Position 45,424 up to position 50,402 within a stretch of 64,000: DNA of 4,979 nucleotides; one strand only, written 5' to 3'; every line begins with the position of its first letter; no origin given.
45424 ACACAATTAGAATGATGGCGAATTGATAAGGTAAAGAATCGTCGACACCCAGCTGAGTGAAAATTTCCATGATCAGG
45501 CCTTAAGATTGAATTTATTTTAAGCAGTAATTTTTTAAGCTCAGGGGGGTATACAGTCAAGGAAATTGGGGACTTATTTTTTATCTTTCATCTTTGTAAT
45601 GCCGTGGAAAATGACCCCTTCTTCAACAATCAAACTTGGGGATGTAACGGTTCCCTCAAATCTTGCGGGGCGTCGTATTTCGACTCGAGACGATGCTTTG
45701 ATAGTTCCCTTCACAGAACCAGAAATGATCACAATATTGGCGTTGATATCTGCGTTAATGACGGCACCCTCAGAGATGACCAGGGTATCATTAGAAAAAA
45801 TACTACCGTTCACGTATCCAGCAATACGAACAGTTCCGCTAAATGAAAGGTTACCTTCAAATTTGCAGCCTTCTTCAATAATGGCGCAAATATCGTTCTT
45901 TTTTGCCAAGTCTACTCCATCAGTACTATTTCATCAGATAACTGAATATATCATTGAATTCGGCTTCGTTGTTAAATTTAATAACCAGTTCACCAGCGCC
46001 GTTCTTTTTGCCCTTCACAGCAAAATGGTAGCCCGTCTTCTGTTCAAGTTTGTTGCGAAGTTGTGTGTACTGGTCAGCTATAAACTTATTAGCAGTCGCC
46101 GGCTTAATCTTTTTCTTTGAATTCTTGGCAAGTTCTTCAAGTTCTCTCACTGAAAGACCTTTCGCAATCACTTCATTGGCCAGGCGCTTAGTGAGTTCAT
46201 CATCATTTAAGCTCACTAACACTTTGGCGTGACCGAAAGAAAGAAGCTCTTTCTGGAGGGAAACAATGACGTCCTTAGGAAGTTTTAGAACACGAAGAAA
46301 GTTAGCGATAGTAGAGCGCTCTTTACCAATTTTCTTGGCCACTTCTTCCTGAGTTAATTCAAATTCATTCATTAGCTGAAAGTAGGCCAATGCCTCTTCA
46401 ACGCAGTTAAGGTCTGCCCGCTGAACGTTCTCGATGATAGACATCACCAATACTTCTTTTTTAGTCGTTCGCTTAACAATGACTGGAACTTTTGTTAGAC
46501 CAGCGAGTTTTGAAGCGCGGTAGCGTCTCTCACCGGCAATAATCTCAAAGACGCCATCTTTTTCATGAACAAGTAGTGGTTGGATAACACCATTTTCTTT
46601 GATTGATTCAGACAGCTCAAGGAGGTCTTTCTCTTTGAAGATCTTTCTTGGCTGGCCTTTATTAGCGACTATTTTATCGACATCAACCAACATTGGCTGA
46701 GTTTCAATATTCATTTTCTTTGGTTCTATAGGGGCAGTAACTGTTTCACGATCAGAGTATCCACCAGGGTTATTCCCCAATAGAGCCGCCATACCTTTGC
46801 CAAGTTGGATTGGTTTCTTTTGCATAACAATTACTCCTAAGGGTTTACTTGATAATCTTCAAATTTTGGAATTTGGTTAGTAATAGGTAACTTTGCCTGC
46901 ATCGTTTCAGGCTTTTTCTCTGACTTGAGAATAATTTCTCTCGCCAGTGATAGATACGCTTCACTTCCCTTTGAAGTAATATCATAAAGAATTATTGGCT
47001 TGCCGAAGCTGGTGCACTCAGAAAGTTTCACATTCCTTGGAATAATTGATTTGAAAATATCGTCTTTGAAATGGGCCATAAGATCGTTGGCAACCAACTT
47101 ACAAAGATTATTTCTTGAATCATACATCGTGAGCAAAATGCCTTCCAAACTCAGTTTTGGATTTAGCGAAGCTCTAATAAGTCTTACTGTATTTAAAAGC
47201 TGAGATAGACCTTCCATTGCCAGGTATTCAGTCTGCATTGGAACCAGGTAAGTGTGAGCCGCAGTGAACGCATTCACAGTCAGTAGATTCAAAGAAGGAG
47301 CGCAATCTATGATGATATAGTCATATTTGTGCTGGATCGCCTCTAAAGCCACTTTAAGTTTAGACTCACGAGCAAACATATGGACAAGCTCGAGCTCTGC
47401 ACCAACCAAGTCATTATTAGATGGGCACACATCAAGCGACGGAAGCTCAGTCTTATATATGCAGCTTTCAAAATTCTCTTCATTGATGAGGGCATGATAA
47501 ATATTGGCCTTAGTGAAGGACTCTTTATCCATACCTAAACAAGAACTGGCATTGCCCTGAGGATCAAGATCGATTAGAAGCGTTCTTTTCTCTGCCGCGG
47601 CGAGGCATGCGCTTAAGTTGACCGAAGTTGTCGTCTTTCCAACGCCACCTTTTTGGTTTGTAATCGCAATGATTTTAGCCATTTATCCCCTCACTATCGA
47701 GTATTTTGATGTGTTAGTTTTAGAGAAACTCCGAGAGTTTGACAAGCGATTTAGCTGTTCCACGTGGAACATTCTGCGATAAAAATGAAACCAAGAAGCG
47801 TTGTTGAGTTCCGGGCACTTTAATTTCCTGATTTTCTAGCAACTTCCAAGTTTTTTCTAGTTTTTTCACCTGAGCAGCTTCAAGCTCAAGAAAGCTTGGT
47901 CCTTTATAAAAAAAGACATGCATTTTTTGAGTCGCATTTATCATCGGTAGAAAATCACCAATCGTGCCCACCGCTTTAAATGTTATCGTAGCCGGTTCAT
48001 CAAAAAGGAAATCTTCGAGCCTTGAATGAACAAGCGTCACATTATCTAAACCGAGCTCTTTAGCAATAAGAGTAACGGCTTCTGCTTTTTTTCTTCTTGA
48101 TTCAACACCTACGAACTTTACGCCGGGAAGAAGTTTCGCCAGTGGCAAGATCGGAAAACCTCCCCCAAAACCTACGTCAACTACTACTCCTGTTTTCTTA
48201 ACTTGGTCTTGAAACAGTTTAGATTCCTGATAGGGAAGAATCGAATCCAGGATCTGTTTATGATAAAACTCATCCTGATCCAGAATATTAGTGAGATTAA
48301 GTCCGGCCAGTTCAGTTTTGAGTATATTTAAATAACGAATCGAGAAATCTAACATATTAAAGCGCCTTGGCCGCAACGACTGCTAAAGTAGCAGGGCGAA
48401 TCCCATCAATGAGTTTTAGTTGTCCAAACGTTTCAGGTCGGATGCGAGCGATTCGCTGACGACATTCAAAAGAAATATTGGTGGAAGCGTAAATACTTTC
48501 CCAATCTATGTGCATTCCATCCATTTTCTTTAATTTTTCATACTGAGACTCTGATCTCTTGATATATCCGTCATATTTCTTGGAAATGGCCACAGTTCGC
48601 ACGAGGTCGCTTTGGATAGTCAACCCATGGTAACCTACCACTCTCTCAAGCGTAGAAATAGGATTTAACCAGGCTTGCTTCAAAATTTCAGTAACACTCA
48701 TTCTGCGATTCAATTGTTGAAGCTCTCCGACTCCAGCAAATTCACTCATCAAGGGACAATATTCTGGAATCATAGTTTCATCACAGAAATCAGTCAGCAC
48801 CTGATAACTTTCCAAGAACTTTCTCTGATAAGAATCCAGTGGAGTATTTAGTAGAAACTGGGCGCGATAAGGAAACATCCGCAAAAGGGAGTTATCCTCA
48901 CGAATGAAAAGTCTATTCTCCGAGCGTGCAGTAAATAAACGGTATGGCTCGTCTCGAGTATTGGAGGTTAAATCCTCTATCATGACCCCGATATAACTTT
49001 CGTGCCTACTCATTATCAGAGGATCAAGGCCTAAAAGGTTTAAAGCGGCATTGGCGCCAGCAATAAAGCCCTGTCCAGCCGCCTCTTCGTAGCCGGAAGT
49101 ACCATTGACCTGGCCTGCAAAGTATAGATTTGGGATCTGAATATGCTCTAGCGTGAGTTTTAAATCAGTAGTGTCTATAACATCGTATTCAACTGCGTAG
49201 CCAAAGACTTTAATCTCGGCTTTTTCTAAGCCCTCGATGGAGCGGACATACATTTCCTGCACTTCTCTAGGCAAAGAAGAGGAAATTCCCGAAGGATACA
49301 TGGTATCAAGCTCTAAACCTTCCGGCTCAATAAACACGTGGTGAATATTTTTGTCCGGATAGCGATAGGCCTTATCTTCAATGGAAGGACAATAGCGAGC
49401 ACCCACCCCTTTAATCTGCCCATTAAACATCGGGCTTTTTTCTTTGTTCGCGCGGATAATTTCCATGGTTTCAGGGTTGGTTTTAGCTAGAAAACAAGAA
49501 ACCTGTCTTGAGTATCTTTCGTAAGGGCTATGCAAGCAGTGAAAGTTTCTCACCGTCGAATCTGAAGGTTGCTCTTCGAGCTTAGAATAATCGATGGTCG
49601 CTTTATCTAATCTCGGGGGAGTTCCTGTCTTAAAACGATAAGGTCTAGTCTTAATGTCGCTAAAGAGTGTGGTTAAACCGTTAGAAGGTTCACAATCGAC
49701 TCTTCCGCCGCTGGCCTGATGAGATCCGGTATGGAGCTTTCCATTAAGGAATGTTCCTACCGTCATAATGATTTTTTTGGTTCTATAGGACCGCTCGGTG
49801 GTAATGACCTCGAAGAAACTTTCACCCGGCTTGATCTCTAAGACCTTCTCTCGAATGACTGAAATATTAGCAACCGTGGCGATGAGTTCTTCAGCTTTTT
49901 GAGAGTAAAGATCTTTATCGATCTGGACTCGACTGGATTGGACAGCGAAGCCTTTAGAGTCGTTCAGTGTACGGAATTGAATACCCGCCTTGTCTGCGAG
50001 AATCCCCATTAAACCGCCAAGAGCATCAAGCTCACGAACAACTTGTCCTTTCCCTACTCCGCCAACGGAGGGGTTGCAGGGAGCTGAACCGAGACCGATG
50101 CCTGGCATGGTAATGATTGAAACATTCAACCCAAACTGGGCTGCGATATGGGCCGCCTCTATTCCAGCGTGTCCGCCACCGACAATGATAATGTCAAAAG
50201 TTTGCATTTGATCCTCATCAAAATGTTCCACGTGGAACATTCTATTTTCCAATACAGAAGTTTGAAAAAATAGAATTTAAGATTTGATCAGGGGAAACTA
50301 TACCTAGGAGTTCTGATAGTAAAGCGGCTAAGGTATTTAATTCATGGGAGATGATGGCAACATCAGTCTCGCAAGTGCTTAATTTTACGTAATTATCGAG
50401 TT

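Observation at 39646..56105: Ori-proximal cluster of a 16-bp parS-like palindrome (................) that is not parS: candidate binding sites of an undescribed chromosome-organising factor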

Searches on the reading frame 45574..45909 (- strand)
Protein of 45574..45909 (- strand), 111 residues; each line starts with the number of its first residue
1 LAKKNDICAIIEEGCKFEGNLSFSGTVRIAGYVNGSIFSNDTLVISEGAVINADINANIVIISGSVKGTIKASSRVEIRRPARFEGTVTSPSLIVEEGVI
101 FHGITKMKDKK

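Call 61: search_protein_families(library=pfam, proteins=[window:45574-45909:-], max_evalue=5)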
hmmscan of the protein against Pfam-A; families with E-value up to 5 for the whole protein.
window:45574-45909:- (111 aa): 3 families
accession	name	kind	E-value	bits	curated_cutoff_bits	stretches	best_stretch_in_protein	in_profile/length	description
PF04519.19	Bactofilin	-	1.1e-27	96.6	27.9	1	10-103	2-95/98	Polymer-forming cytoskeletal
PF13576.12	Pentapeptide_3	-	0.18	12.5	27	0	14-26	3-15/48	Pentapeptide repeats (9 copies)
PF03961.19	FapA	-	0.25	11.4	31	1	19-78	14-79/272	Flagellar Assembly Protein A beta solenoid domain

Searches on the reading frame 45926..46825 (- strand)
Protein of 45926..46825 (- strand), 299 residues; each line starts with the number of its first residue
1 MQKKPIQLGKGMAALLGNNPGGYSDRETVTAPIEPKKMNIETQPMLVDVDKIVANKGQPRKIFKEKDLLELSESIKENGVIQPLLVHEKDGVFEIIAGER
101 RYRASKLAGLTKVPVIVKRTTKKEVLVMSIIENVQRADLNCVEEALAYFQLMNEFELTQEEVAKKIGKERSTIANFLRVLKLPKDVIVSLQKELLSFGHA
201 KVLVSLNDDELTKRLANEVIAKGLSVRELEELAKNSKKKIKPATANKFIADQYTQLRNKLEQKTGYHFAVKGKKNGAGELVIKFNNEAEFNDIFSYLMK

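Call 8: search_protein_families(library=pfam, proteins=[window:45926-46825:-])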
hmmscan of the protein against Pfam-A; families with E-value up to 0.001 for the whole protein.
window:45926-46825:- (299 aa): 5 families
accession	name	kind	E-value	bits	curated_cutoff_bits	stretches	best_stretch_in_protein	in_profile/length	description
PF17762.8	HTH_ParB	-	4.5e-35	120.3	22.6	1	138-237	2-101/102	ParB HTH domain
PF02195.25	ParB_N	-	1.7e-30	105.3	26.3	1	47-135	6-95/95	ParB N-terminal domain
PF23552.2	ParB_C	-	2.1e-05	24.3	23.8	1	254-295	6-47/50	ParB dimerisation domain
PF01381.28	HTH_3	-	0.00018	21.9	23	0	151-176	4-29/55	Helix-turn-helix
PF01978.25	TrmB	-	0.00021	21.5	25.6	1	144-181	10-47/68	Sugar-specific transcriptional regulator TrmB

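Call 55: search_solved_structures(query=window:45926-46825:-, max_evalue=1e-10, show_alignments=0)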
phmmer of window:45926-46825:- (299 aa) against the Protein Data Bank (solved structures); distinct sequences matched with E-value up to 1e-10: 12.
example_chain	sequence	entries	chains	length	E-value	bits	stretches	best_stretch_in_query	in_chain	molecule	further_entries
7bnk_A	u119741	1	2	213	6.9e-49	170.2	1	48-241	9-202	ParB family protein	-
7o0n_A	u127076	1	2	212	4.4e-48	167.6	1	48-241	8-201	ParB family protein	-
7bnr_A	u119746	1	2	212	4.7e-48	167.5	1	48-241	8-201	ParB family protein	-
1vz0_A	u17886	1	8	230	8.2e-47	163.4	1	52-234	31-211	Chromosome-partitioning protein Spo0J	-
6t1f_A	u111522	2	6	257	6.4e-46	160.5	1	9-237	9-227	Chromosome-partitioning protein ParB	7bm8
7ng0_A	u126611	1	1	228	1.2e-42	149.7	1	47-233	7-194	Nucleoid occlusion protein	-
7nfu_A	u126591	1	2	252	2.5e-42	148.7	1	45-233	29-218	Nucleoid occlusion protein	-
6sdk_A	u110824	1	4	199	4.5e-42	147.9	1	52-234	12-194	Stage 0 sporulation protein J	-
4umk_A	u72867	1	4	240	5.7e-42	147.5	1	47-237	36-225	PROBABLE CHROMOSOME-PARTITIONING PROTEIN PARB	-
7ol9_A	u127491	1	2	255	8.5e-40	140.4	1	45-233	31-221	Nucleoid occlusion protein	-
6s6h_A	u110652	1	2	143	1e-23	87.7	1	125-237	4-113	Chromosome-partitioning protein ParB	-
6y93_A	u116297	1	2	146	8e-21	78.2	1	126-234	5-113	Nucleoid occlusion protein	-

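Call 57: search_solved_structures(query=window:45926-46825:-, max_evalue=1e-44, show_alignments=5)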
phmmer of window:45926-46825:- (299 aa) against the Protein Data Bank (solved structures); distinct sequences matched with E-value up to 1e-44: 5.
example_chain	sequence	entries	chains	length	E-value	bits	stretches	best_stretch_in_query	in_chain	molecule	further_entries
7bnk_A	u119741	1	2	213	6.9e-49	170.2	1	48-241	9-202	ParB family protein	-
7o0n_A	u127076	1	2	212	4.4e-48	167.6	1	48-241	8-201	ParB family protein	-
7bnr_A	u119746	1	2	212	4.7e-48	167.5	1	48-241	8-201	ParB family protein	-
1vz0_A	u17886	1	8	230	8.2e-47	163.4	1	52-234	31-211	Chromosome-partitioning protein Spo0J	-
6t1f_A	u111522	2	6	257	6.4e-46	160.5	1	9-237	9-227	Chromosome-partitioning protein ParB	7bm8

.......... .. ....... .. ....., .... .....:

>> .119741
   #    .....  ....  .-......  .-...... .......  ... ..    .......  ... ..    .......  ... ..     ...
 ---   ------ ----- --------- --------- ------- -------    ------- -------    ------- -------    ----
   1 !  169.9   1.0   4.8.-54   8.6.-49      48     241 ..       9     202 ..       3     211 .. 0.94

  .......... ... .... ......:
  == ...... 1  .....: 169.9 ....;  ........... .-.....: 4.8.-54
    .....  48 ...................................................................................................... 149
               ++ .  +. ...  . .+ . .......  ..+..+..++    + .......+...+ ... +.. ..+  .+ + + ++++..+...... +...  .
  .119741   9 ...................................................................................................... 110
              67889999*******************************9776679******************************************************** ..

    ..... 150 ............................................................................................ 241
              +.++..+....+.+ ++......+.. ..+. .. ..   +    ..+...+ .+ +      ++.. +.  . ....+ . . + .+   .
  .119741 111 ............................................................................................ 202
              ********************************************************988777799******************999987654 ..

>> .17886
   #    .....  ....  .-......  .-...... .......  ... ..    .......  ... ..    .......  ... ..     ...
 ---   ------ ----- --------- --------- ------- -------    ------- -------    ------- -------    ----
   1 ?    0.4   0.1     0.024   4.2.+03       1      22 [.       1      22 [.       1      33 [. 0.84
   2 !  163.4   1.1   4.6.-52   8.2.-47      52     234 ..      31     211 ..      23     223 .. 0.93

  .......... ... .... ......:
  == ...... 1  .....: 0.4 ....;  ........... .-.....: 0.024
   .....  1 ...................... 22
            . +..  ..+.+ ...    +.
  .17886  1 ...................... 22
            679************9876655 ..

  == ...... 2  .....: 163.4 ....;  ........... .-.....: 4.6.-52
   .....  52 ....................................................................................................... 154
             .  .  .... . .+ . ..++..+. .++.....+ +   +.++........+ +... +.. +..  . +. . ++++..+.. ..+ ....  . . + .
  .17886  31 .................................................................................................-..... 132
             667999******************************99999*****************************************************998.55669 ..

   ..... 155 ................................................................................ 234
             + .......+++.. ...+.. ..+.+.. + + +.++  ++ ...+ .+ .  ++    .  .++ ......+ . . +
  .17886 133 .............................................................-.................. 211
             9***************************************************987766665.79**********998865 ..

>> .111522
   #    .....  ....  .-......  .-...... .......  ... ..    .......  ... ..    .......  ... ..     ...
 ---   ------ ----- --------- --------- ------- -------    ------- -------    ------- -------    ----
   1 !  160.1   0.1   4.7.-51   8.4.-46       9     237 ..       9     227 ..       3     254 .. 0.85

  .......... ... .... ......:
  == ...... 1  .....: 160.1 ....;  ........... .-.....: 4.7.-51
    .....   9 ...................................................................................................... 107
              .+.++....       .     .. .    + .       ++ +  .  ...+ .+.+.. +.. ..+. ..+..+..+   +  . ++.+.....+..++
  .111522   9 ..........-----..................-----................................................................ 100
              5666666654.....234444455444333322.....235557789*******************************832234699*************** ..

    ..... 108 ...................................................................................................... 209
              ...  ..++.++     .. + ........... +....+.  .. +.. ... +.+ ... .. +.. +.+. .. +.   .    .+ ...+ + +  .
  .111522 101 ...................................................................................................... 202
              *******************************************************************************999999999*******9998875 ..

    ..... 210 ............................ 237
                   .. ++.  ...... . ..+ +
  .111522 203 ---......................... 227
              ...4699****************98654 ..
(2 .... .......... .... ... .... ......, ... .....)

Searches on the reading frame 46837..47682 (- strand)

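Call 8: search_protein_families(library=pfam, proteins=[window:46837-47682:-])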
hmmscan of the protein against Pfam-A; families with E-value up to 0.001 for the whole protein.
window:46837-47682:- (281 aa): 7 families
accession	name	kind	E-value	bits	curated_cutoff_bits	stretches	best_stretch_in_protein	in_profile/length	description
PF13614.12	AAA_31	-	3.8e-66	222.8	27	1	2-178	1-176/177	AAA domain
PF01656.29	CbiA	-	1.3e-27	96.7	25.4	1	5-230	1-125/125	CobQ/CobB/MinD/ParA nucleotide binding domain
PF06564.18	CBP_BcsQ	-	9.2e-11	42.1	21.3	1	3-248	2-231/234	Cellulose biosynthesis protein BcsQ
PF09140.17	MipZ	-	8.8e-10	38.8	20.7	1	4-162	2-142/262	ATPase MipZ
PF10609.15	ParA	-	2.1e-09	37.6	27.1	1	2-58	3-60/246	NUBPL iron-transfer P-loop NTPase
PF02374.21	ArsA_ATPase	-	7.5e-09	35.7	24.3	1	10-131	8-139/305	Anion-transporting ATPase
PF00142.24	Fer4_NifH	-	1e-07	32.2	25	1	10-49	7-46/271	4Fe-4S iron sulfur cluster binding proteins, NifH/frxC family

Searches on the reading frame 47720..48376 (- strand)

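Call 8: search_protein_families(library=pfam, proteins=[window:47720-48376:-])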
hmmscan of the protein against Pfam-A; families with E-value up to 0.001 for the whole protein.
window:47720-48376:- (218 aa): 3 families
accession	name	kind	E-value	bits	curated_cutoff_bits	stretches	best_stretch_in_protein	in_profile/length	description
PF02527.21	GidB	-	3.5e-23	82.3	27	1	14-190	7-176/184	rRNA small subunit methyltransferase G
PF02390.23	Methyltransf_4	-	1.7e-06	28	24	1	64-124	4-64/173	Putative methyltransferase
PF13649.12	Methyltransf_25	-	0.00026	22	27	1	65-141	1-73/97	Methyltransferase domain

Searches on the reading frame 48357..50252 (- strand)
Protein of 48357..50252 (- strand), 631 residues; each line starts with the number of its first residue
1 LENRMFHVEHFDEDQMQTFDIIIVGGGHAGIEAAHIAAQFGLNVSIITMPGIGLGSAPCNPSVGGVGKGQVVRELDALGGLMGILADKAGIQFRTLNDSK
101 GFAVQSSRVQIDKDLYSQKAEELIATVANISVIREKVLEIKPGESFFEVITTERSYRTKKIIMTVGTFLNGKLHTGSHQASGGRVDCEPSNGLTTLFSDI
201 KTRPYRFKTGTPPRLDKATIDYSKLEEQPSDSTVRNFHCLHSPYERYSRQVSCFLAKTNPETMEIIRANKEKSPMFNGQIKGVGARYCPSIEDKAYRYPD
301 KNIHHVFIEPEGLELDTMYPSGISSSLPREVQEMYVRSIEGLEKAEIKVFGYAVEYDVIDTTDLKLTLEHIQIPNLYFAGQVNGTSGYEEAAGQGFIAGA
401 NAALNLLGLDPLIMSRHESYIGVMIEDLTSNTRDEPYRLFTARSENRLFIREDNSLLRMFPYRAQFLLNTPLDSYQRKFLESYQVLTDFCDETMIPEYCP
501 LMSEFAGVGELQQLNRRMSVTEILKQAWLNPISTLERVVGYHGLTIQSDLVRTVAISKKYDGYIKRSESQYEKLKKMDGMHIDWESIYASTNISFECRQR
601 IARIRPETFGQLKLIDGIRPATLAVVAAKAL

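Call 8: search_protein_families(library=pfam, proteins=[window:48357-50252:-])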
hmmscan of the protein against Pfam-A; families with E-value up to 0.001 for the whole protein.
window:48357-50252:- (631 aa): 5 families
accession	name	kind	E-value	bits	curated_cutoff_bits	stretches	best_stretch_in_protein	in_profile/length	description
PF01134.28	GIDA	-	1.8e-138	462.3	22.1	1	20-408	1-389/391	Glucose inhibited division protein A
PF13932.14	SAM_GIDA_C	-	2.8e-09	37.1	27.1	1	572-625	1-55/57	tRNA modifying enzyme MnmG/GidA C-terminal helical bundle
PF13738.12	Pyr_redox_3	-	9.8e-06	25.5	30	0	128-170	94-137/305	Pyridine nucleotide-disulphide oxidoreductase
PF07992.20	Pyr_redox_2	-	1.2e-05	25.3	26.1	1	19-165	1-107/291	Pyridine nucleotide-disulphide oxidoreductase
PF12831.13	FAD_oxidored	-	0.00073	19.4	27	0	20-48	1-29/416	FAD dependent oxidoreductase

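Call 9: find_related_loci(query=window:48357-50252:-, collection=genome_contigs, flank=10000)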
Query window:48357-50252:- (631 aa) in genome_contigs; peptide patterns used: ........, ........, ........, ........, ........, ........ (x = any residue, [..] = any of these).
70 stretches matched a pattern; 47 encode a relative of the query (tblastn E <= 1e-3); 47 distinct loci.
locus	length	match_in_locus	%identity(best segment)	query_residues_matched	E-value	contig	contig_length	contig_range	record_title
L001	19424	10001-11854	88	14-631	0e+0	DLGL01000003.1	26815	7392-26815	MAG TPA_asm: Bacteriovoracaceae bacterium UBA7695 UBA7695_contig_38931, whole genome shotgun sequence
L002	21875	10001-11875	81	5-631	0e+0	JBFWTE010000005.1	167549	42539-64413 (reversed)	MAG: Bacteriovoracaceae bacterium isolate CA_2019_TPBF_4 NODE_874_length_167549_cov_15.050865_TPBF, whole genome shotgun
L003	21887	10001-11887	80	1-631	0e+0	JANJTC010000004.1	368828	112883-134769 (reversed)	MAG: Bacteriovoracaceae bacterium isolate RX1_metabat.bin.2 RX1_k141_639573, whole genome shotgun sequence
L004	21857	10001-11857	81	11-631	0e+0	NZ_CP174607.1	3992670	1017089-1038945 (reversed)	Peredibacter sp. HCB2-198 chromosome, complete genome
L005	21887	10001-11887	80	1-631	0e+0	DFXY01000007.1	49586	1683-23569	MAG TPA_asm: Bacteriovoracaceae bacterium UBA4096 UBA4096_contig_20960, whole genome shotgun sequence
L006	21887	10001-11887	80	2-631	0e+0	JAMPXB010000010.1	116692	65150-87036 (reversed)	MAG: Bacteriovoracaceae bacterium isolate R2F_R2FSRR_metabat.16 R2F_C68, whole genome shotgun sequence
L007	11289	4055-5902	79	16-631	0e+0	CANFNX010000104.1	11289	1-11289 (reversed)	MAG: Bacteriovoracaceae bacterium isolate Jr-14may18-141 genome assembly, contig: Jr-14may18-C9144, whole genome shotgun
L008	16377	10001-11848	78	16-631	0e+0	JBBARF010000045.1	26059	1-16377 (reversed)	MAG: Bacteriovoracaceae bacterium isolate EUL_212 ctg45-EUL_212, whole genome shotgun sequence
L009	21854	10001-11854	77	13-631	0e+0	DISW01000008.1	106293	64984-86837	MAG TPA_asm: Bacteriovoracaceae bacterium UBA6200 UBA6200_contig_8247, whole genome shotgun sequence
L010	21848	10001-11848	76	16-631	0e+0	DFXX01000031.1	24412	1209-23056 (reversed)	MAG TPA_asm: Bacteriovoracaceae bacterium UBA4097 UBA4097_contig_30822, whole genome shotgun sequence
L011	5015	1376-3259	74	5-631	0e+0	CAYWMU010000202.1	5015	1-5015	MAG TPA_asm: uncultured Bacteriovorax sp. isolate binchicken_co173_246 genome assembly, contig: NODE_54550_length_5015_c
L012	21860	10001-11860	76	12-631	0e+0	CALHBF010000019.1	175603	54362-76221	MAG: uncultured Bacteriovoracaceae bacterium isolate H2_Bin_METABAT__12_1 genome assembly, contig: c_000000557080, whole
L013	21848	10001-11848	79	15-631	0e+0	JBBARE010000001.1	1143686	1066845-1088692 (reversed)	MAG: Bacteriovoracaceae bacterium isolate EUL_211 ctg1-EUL_211, whole genome shotgun sequence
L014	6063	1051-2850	77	32-631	0e+0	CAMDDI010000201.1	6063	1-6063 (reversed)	MAG: Bacteriovorax stolpii isolate MiE-16apr19-63 genome assembly, contig: MiE-16apr19-C31680, whole genome shotgun sequ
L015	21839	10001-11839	76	19-631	0e+0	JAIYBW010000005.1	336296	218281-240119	MAG: Proteobacteria bacterium isolate E1_MAG_00058 pond_E1_MAG_00058_000000000002, whole genome shotgun sequence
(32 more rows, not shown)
